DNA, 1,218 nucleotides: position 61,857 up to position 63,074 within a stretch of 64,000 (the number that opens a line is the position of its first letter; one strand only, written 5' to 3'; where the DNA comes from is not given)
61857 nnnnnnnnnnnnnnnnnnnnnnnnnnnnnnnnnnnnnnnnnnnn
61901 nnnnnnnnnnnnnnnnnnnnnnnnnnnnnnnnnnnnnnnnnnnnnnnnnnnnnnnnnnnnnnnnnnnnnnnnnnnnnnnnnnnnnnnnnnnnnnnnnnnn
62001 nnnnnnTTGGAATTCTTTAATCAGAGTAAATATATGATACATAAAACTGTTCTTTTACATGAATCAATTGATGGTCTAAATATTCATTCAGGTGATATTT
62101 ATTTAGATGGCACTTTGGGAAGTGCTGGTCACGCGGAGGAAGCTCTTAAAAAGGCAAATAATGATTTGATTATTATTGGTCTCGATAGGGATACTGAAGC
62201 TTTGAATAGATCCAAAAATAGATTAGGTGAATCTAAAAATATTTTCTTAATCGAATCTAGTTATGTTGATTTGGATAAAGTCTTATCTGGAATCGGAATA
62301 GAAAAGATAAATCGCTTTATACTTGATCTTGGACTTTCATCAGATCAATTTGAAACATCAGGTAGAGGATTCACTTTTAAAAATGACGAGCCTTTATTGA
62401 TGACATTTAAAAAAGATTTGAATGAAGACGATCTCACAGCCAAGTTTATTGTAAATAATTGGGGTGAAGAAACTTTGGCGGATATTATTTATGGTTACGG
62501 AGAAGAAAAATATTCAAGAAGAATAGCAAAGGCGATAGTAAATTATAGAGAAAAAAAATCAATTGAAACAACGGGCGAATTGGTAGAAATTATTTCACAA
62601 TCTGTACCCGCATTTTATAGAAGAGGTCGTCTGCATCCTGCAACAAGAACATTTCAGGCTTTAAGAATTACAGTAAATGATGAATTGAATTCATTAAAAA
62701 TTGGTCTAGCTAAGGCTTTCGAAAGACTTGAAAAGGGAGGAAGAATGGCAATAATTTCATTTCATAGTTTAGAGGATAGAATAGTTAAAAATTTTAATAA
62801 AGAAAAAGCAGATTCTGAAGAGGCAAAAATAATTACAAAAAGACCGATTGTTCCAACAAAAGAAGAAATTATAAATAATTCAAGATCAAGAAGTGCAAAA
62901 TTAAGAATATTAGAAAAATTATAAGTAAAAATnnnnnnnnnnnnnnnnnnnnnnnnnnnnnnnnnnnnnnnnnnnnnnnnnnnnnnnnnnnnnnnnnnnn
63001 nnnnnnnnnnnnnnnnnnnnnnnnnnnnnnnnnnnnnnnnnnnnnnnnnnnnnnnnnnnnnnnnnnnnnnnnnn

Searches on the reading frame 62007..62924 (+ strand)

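Call 34: search_protein_families(library=pfam, proteins=[window:62007-62924:+], max_evalue=0.001)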
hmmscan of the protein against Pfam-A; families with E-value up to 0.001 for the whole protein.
window:62007-62924:+ (305 aa): 1 family
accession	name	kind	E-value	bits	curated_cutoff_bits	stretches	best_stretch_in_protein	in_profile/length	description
PF01795.25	Methyltransf_5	-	4.4e-99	332.3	27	1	11-304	3-308/309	MraW methylase family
